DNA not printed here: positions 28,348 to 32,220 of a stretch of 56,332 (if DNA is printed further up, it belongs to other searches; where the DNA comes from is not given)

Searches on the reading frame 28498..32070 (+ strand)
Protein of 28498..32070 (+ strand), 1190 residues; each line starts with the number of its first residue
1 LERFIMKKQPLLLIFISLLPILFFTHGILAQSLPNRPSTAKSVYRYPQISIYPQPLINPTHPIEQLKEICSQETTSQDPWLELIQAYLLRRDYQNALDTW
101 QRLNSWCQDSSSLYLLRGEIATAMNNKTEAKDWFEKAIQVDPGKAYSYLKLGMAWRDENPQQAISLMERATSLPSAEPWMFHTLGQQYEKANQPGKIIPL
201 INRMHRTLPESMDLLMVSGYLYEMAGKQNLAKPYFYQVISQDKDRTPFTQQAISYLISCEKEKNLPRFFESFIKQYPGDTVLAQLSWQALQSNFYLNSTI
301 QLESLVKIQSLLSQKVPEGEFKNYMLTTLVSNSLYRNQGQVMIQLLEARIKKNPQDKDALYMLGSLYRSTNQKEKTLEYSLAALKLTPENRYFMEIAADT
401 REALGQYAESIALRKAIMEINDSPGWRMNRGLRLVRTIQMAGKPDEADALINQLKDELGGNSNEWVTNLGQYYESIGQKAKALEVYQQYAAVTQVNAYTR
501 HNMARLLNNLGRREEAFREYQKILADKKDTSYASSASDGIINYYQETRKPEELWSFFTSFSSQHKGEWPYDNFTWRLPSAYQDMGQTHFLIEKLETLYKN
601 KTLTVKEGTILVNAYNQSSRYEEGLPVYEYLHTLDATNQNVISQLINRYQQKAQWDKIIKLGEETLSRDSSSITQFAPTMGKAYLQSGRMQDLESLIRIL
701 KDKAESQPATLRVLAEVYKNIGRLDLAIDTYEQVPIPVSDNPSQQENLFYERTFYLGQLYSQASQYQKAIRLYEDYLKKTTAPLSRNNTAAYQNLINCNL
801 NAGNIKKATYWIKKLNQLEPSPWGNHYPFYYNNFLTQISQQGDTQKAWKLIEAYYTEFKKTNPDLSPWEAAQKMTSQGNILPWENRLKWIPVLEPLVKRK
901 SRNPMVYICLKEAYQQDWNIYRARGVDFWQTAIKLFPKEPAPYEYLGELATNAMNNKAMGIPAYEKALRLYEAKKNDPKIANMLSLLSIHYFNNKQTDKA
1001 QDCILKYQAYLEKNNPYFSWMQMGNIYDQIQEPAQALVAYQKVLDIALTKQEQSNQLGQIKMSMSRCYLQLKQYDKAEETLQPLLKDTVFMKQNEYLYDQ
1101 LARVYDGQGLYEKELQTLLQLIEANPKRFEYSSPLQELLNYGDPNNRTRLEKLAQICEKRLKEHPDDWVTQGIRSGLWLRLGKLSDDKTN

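Call 5: search_protein_families(library=pfam, proteins=[window:28498-32070:+], max_evalue=0.001)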
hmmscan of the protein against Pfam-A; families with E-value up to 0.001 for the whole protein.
window:28498-32070:+ (1190 aa): 16 families
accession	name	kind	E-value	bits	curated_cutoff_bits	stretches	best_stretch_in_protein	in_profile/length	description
PF13181.12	TPR_8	-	3.7e-25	86.3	25.7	1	112-142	2-32/34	Tetratricopeptide repeat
PF13428.12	TPR_14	-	6.2e-25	85.6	23.5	0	180-217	3-40/44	Tetratricopeptide repeat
PF13424.12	TPR_12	-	3.5e-22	78.8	30.1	1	1020-1082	6-69/77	Tetratricopeptide repeat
PF14559.12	TPR_19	-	4.7e-20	72.1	25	1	1032-1087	6-54/68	Tetratricopeptide repeat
PF00515.34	TPR_1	-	1.9e-19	69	27.8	1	1019-1046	3-30/34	Tetratricopeptide repeat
PF07719.23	TPR_2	-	2.1e-18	65.3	27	0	113-143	3-33/34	Tetratricopeptide repeat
PF13176.12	TPR_7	-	1.8e-13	49.9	27.9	0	756-779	5-30/36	Tetratricopeptide repeat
PF13432.12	TPR_16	-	6.9e-13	49.2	32.7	0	756-812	3-54/65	Tetratricopeptide repeat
PF13174.12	TPR_6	-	3.3e-11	43.5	26.3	0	754-779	4-29/33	Tetratricopeptide repeat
PF12895.13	ANAPC3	-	1e-08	35.8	27.2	0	350-412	16-77/82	Anaphase-promoting complex, cyclosome, subunit 3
PF13431.12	TPR_17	-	4.9e-06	26.8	24.4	0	350-375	6-31/34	Tetratricopeptide repeat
PF10602.15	RPN7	-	5.5e-06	26.6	29.6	0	448-490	20-63/174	26S proteasome subunit RPN7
PF23914.1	TPR_CcmH_CycH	-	6.2e-06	26.6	42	0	115-176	54-119/158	Cytochrome c-type biogenesis protein H TPR domain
PF22860.2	DUF7017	-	1.1e-05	25.8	27.5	0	498-533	2-37/141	Domain of unknown function (DUF7017)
PF13371.12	TPR_9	-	2.4e-05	24.7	35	0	85-143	3-61/73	Tetratricopeptide repeat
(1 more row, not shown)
